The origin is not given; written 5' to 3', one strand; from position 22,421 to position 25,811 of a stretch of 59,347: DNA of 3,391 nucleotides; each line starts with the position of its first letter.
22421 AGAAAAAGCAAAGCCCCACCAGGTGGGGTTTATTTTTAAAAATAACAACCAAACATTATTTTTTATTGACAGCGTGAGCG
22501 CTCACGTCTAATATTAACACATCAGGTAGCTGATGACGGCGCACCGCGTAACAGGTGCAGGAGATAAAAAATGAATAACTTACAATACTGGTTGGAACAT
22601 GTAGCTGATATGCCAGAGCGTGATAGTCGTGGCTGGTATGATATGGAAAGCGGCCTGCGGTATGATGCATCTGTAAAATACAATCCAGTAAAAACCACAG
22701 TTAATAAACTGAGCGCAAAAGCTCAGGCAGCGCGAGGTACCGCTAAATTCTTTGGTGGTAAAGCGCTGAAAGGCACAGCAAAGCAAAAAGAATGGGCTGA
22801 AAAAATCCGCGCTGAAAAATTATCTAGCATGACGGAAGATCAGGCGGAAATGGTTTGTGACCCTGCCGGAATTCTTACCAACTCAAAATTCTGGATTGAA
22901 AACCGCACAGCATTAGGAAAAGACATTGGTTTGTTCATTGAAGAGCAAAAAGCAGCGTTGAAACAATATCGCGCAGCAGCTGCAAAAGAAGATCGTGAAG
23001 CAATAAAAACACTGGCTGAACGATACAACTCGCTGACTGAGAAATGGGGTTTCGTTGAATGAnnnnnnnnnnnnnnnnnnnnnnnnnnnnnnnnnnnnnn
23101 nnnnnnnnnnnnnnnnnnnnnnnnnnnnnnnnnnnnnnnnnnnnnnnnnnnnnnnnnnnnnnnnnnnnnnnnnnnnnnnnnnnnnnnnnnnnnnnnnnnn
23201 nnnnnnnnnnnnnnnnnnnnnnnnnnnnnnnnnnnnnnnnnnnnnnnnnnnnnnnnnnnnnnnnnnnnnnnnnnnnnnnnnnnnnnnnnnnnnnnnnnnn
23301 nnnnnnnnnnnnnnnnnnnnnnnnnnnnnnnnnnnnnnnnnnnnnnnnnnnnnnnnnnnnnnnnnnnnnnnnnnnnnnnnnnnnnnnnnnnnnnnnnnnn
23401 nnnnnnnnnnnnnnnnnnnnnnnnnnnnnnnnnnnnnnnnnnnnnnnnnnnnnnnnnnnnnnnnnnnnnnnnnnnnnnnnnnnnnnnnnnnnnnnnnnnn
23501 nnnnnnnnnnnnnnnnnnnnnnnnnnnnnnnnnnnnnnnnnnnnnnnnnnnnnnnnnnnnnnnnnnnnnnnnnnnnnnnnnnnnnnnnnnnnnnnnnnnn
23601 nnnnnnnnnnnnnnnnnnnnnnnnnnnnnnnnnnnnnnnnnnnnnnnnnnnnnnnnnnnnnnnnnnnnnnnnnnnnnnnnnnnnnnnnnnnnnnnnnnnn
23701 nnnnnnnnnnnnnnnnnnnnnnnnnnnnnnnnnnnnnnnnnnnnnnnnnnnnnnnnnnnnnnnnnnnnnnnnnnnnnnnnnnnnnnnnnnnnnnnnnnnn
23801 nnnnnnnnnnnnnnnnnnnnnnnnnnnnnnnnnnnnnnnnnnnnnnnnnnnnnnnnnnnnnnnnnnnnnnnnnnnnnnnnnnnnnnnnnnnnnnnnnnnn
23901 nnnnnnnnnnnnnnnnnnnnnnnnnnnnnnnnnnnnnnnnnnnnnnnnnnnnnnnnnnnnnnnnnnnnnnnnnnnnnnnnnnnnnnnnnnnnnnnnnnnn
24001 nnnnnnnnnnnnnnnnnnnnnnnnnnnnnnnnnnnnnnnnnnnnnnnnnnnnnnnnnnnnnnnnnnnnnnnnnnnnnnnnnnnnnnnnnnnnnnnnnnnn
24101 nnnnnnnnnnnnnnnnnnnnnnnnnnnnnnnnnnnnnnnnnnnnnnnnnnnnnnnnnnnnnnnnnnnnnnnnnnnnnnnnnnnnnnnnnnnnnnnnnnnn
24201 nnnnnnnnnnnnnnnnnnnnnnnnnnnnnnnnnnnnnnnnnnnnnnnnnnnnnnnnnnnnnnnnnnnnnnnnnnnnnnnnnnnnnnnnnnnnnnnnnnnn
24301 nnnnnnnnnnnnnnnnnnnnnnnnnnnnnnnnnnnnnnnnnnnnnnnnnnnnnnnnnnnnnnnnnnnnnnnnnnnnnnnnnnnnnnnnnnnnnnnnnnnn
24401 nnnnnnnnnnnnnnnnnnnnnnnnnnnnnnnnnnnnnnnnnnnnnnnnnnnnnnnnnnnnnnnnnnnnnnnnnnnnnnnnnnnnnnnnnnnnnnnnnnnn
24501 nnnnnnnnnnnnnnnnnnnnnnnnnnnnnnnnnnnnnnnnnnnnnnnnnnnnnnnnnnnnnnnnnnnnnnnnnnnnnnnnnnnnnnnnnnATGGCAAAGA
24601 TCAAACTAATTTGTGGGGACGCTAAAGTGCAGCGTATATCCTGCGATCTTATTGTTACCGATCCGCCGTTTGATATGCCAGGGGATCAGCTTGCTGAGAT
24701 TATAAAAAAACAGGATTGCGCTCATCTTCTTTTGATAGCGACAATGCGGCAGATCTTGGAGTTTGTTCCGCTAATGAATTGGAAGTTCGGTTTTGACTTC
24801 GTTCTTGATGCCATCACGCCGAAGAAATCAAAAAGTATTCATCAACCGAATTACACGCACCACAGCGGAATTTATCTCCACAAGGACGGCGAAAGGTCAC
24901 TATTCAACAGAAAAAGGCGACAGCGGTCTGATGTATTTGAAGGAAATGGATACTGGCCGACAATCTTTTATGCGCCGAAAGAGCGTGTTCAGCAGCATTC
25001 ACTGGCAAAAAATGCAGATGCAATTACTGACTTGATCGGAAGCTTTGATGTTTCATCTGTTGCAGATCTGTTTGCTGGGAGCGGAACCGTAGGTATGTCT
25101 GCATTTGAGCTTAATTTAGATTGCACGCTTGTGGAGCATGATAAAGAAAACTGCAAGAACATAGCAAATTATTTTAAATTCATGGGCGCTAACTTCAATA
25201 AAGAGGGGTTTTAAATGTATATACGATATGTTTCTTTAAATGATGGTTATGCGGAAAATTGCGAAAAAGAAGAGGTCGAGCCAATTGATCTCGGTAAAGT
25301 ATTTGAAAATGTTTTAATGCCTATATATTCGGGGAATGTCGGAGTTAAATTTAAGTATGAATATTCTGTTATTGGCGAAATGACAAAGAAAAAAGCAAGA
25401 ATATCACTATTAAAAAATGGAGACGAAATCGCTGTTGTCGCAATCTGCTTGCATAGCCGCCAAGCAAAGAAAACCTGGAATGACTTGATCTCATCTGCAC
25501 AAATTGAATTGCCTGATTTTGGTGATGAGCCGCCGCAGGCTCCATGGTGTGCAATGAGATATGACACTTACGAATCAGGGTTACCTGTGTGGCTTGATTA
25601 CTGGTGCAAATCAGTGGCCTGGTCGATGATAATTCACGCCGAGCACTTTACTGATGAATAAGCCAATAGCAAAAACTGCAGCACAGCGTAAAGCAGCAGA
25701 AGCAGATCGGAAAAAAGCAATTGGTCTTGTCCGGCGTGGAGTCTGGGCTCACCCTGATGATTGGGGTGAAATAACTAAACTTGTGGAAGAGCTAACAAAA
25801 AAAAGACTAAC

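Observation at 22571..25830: Five-gene helicase / methyltransferase operon forming an AT-rich island under operator control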

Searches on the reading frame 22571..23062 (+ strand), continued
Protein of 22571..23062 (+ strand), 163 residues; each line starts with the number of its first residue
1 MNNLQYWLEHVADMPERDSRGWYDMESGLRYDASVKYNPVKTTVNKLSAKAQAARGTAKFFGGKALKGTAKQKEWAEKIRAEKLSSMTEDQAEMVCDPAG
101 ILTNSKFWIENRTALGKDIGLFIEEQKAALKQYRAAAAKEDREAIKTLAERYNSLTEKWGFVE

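Call 103: search_protein_families(library=pfam, proteins=[L024:5501-5947:+, L038:1576-2430:+, L036:3458-4060:+, L036:4057-4620:+, L047:7806-8066:+, L051:3246-3578:+], max_evalue=0.01)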
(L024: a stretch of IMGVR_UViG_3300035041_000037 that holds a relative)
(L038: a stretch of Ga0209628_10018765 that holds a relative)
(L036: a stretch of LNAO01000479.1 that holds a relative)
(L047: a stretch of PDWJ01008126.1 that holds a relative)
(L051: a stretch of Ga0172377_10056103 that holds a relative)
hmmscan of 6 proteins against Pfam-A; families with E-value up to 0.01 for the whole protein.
L024:5501-5947:+ (148 aa): 0 families

L038:1576-2430:+ (284 aa): 0 families

L036:3458-4060:+ (200 aa): 0 families

L036:4057-4620:+ (187 aa): 4 families
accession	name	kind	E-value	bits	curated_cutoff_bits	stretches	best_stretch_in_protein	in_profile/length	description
PF04851.21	ResIII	-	4.1e-22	79.3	22.5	1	2-163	2-164/164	Type III restriction enzyme, res subunit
PF00270.35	DEAD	-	3.2e-11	43.7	26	1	6-162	2-161/167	DEAD/DEAH box helicase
PF18766.7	SWI2_SNF2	-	6.9e-09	36.1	26.7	1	45-164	50-158/221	SWI2/SNF2 ATPase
PF13401.12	AAA_22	-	0.0025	18.6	27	1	117-149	84-108/130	AAA domain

L047:7806-8066:+ (86 aa): 0 families

L051:3246-3578:+ (110 aa): 1 family
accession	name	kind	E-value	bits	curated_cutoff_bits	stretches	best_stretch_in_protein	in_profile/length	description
PF12728.13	HTH_17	-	0.0098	16.6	27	0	4-48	2-47/51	Helix-turn-helix domain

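Call 106: fold_search(model_id=the predicted structure, library=viral)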
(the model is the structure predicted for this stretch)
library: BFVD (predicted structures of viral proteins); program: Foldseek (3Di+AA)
matches with E <= 10: 254; with E <= 0.001: 0
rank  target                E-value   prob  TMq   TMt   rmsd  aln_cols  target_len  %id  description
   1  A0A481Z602            1.3e-01  0.54  0.26  0.11  20.4       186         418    8  E3 ubiquitin-protein ligase [Pithovirus LCPAC104]
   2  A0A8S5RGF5            3.1e-01  0.63  0.35  0.22  20.2       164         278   16  Uncharacterized protein [virus sp. ctQmo6]
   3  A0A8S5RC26            5.1e-01  0.91  0.31  0.23   3.7        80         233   22  Uncharacterized protein [virus sp. ctmTa7]
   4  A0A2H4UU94            6.0e-01  0.11  0.21  0.08  21.6       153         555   10  Ankyrin repeat domain-containing protein [Bodo saltans virus]
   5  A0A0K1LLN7            7.4e-01  0.30  0.20  0.16  13.6       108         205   16  Terminase small subunit [Caulobacter phage Sansa]
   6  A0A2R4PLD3            7.8e-01  0.57  0.26  0.17  17.9       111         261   16  (no name in the UniProt tables at hand)
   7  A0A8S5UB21            8.3e-01  0.41  0.22  0.22  11.3       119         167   21  Uncharacterized protein [Siphoviridae sp. ct8Cp41]
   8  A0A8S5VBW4            8.3e-01  0.13  0.19  0.22  16.9       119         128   15  Intron-binding protein aquarius N-terminus [Siphoviridae sp. ctKsH2]
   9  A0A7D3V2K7            9.7e-01  0.69  0.24  0.17  11.5        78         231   17  (no name in the UniProt tables at hand)
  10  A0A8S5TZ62            9.7e-01  0.16  0.28  0.10  22.8       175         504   16  Restriction endonuclease [Siphoviridae sp. ctnPP24]
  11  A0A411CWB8            1.3e+00  0.06  0.16  0.14  17.2       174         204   13  (no name in the UniProt tables at hand)
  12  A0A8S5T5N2            1.4e+00  0.54  0.26  0.38   9.0        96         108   11  Terminase small subunit [Myoviridae sp. ct6eX13]
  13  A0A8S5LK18            1.4e+00  0.33  0.25  0.12  10.5       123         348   15  Uncharacterized protein [Siphoviridae sp. ct3o911]
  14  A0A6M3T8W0            1.4e+00  0.20  0.25  0.16   7.1        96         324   14  (no name in the UniProt tables at hand)
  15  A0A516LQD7            1.4e+00  0.10  0.20  0.13  10.7       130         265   14  (no name in the UniProt tables at hand)
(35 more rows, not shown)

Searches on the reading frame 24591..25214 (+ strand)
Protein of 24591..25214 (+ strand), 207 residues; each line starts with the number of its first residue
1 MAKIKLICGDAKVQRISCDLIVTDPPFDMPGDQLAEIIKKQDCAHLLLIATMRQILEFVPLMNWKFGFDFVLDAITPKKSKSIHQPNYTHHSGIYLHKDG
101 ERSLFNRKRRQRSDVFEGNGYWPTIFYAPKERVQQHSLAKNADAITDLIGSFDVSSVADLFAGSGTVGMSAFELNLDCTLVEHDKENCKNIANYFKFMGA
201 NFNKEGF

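Call 11: search_protein_families(library=pfam, proteins=[window:24591-25214:+], max_evalue=0.1)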
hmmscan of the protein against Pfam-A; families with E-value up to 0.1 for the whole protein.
window:24591-25214:+ (207 aa): 3 families
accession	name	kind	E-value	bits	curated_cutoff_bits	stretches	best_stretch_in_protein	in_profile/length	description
PF01555.25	N6_N4_Mtase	-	3.2e-07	31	26.7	1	105-191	133-219/221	DNA methylase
PF03602.21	Cons_hypoth95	-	0.0001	22.5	24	1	155-199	43-88/182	Conserved hypothetical protein 95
PF05175.20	MTS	-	0.095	12.8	23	0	11-34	92-115/170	Methyltransferase small domain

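Call 12: search_protein_families(library=phrogs, proteins=[window:24591-25214:+], max_evalue=0.01)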
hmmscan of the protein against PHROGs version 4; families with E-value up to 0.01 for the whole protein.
window:24591-25214:+ (207 aa): 4 families
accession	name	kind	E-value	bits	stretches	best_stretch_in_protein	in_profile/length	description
phrog_67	-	other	8.5e-10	39.3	1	1-190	121-338/743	DNA methyltransferase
phrog_498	-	other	2.2e-08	34.1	1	17-199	222-425/633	DNA methyltransferase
phrog_3008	-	other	0.00041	20.7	1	156-191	172-207/244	DNA methyltransferase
phrog_6380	-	other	0.0026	17.8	0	12-41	121-152/382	DNA methyltransferase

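Call 13: search_protein_families(library=padloc, proteins=[window:24591-25214:+], max_evalue=0.01)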
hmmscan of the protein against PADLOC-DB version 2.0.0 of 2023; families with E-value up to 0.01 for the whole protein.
window:24591-25214:+ (207 aa): 9 families
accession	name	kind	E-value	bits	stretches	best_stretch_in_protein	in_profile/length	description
PDLC03252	MTase_II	-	1.2e-05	22.8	1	83-184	237-342/365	Type II methyltransferase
PDLC03371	MTase_II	-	1.4e-05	22.8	1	112-194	172-251/260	Type II methyltransferase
PDLC04134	mad2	-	2.4e-05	21.3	0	139-196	277-334/492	mads_2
PDLC03299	MTase_II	-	0.00098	16.7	0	6-43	17-58/296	Type II methyltransferase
PDLC03300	MTase_II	-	0.0013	15.8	1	151-195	232-276/302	Type II methyltransferase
PDLC03353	MTase_II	-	0.0024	15.5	0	9-30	15-40/260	Type II methyltransferase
PDLC03265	MTase_II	-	0.0051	14.3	0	136-189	267-322/333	Type II methyltransferase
PDLC03350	MTase_II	-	0.0055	14.1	0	151-193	251-293/312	Type II methyltransferase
PDLC03296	MTase_II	-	0.0096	13.3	0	12-39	23-50/336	Type II methyltransferase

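Call 14: search_protein_families(library=ncbifam, proteins=[window:24591-25214:+], max_evalue=0.01)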
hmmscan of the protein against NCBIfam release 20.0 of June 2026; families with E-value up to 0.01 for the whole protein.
window:24591-25214:+ (207 aa): 1 family
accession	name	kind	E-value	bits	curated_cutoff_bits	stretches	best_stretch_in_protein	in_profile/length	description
TIGR00095.1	TIGR00095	equivalog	5.6e-05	22.9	117.5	1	152-201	51-101/194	16S rRNA (guanine(966)-N(2))-methyltransferase RsmD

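Call 92: search_solved_structures(query=window:24591-25211:+, max_evalue=1, show_alignments=1)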
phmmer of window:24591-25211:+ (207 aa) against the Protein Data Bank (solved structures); distinct sequences matched with E-value up to 1: 2.
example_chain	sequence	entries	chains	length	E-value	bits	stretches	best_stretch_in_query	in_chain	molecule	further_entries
3p9n_A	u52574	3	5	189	0.28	14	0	148-199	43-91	POSSIBLE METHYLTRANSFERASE (METHYLASE) | Putative methyltransferase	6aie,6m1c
5hek_A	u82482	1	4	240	0.95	12.3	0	155-188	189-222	Adenine specific DNA methyltransferase (DpnA)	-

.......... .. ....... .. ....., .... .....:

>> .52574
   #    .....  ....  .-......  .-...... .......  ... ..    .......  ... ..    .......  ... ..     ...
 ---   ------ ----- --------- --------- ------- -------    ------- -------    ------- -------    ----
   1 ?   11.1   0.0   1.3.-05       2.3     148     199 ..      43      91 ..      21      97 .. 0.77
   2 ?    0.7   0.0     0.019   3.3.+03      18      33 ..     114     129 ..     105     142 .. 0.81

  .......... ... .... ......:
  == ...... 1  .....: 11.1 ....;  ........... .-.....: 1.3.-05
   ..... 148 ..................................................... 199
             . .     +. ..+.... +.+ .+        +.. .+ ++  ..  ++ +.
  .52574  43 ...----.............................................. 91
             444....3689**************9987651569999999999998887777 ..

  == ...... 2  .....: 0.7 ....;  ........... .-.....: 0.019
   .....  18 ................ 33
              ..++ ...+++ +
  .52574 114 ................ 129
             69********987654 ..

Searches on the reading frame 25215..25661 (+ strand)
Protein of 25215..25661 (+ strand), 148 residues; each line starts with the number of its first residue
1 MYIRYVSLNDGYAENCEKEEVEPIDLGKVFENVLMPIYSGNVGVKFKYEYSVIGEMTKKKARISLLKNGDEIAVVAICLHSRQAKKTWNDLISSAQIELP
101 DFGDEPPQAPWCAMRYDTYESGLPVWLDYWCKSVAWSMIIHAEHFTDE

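Call 11: search_protein_families(library=pfam, proteins=[window:25215-25661:+], max_evalue=0.1)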
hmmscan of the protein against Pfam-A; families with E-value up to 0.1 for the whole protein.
window:25215-25661:+ (148 aa): 0 families

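Call 12: search_protein_families(library=phrogs, proteins=[window:25215-25661:+], max_evalue=0.01)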
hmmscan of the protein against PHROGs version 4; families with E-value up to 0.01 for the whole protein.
window:25215-25661:+ (148 aa): 0 families

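Call 13: search_protein_families(library=padloc, proteins=[window:25215-25661:+], max_evalue=0.01)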
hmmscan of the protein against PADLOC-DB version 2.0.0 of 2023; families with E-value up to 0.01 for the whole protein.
window:25215-25661:+ (148 aa): 0 families

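Call 14: search_protein_families(library=ncbifam, proteins=[window:25215-25661:+], max_evalue=0.01)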
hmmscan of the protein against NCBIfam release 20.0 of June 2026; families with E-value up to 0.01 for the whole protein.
window:25215-25661:+ (148 aa): 0 families

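Call 36: find_homologous_proteins(query=window:25215-25661:+, max_evalue=0.001)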
Query window:25215-25661:+ (148 aa): 3 proteins with E <= 0.001 among 6 candidates.
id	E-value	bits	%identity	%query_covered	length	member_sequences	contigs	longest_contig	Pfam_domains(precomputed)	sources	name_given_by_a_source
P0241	3.8e-78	279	98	83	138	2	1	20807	-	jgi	-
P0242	1.1e-75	271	78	100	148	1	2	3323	-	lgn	-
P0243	3.6e-74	266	78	100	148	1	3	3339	-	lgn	-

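Call 37: find_encoding_contigs(protein=P0243, flank=5000, max_places=3)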
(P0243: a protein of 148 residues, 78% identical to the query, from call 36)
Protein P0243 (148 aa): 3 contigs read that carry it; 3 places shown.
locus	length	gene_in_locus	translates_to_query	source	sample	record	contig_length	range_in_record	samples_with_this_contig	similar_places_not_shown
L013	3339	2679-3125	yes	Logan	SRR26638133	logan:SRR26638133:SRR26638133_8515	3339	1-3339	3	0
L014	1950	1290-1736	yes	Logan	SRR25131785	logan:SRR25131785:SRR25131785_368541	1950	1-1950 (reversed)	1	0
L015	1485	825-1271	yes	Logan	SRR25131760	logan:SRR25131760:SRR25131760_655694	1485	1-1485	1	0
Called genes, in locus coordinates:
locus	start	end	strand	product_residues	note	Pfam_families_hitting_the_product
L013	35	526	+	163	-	-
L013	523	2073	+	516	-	PF00270:DEAD, PF04851:ResIII, PF18766:SWI2_SNF2 (weak), PF00271:Helicase_C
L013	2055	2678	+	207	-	PF01555:N6_N4_Mtase (weak)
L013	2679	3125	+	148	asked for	-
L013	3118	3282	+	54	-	-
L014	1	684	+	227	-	?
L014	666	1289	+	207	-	PF01555:N6_N4_Mtase (weak)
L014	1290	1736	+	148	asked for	-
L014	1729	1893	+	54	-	-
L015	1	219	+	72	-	?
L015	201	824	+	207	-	PF01555:N6_N4_Mtase (weak)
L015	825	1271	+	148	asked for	-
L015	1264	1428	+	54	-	-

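Call 38: find_encoding_contigs(protein=P0242, flank=5000, max_places=3)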
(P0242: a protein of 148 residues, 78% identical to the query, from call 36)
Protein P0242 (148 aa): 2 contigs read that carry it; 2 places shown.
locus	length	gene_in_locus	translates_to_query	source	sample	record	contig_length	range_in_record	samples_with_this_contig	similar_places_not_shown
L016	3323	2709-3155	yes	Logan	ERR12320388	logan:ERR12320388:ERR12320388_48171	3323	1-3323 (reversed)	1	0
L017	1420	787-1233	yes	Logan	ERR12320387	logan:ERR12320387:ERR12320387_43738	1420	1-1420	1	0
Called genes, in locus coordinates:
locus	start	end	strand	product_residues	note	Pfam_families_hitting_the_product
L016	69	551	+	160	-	-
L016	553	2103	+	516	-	PF00270:DEAD, PF04851:ResIII, PF18766:SWI2_SNF2 (weak), PF00271:Helicase_C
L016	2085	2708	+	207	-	PF03602:Cons_hypoth95 (faint), PF01555:N6_N4_Mtase (weak)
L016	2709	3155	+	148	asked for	-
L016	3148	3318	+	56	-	-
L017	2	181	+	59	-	?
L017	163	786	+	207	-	PF03602:Cons_hypoth95 (faint), PF01555:N6_N4_Mtase (weak)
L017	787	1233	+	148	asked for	-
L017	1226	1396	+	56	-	-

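Call 59: search_protein_families(library=pfam, proteins=[L013:3118-3282:+, L016:3148-3318:+, window:25215-25661:+], max_evalue=10)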
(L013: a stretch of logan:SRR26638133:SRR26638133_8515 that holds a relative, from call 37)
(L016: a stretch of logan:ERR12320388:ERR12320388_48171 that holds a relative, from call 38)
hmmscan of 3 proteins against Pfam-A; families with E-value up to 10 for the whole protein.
L013:3118-3282:+ (54 aa): 0 families

L016:3148-3318:+ (56 aa): 0 families

window:25215-25661:+ (148 aa): 0 families

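Call 93: search_solved_structures(query=window:25215-25658:+, max_evalue=10)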
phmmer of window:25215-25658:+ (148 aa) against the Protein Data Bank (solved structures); distinct sequences matched with E-value up to 10: 8.
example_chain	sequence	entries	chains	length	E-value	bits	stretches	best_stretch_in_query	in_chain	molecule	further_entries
5x4t_A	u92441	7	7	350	0.37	13.9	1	37-91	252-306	Photoactivated adenylyl cyclase | Family 3 adenylate cyclase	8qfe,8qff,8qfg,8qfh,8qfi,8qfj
9f1z_A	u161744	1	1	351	0.38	13.9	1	37-91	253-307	Family 3 adenylate cyclase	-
5x4u_A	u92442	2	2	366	0.4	13.8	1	37-91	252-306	Photoactivated adenylyl cyclase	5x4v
4yus_A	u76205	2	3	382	0.42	13.8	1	37-91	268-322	Family 3 adenylate cyclase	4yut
9f1w_A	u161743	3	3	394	0.45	13.7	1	37-91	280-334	Family 3 adenylate cyclase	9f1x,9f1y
8guo_B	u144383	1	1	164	0.53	13.4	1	10-57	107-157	Type VII secretion system protein EssD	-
8gun_A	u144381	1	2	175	0.58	13.3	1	10-57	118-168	Type VII secretion system protein EssD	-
4v4n_AA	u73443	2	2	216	0.87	12.7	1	71-124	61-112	50S ribosomal protein L1P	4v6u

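Call 102: predict_structure(alignment_id=A4)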
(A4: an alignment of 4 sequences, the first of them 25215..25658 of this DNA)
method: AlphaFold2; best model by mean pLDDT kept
length: 148 residues; sequences in the alignment: 4
mean_pLDDT: 48.4   pTM: 0.41
mean pLDDT of the five models: 48.4, 33.9, 31.6, 30.0, 29.7
residues with pLDDT >= 90: 0; 70-90: 1; 50-70: 77; < 50: 70
segments of 3 or more residues with pLDDT < 50: 1-26, 36-44, 80-84, 95-99, 108-113, 132-137, 139-148
pLDDT, mean of each block of 10 residues (from residue 1): 25 31 46 49 50 57 64 57 52 51 51 50 53 48 40
secondary structure, 60 per line:
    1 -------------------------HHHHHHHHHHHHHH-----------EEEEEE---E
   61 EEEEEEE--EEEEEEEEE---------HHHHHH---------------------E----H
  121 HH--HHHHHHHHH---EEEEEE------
elements in order: H26-39 E51-56 E60-67 E70-78 H88-93 H125-133 E137-142

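Call 125: search_solved_structures(query=A3, max_evalue=1)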
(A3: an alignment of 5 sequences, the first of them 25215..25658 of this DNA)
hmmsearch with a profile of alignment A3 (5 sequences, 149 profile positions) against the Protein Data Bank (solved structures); distinct sequences matched with E-value up to 1: 0.
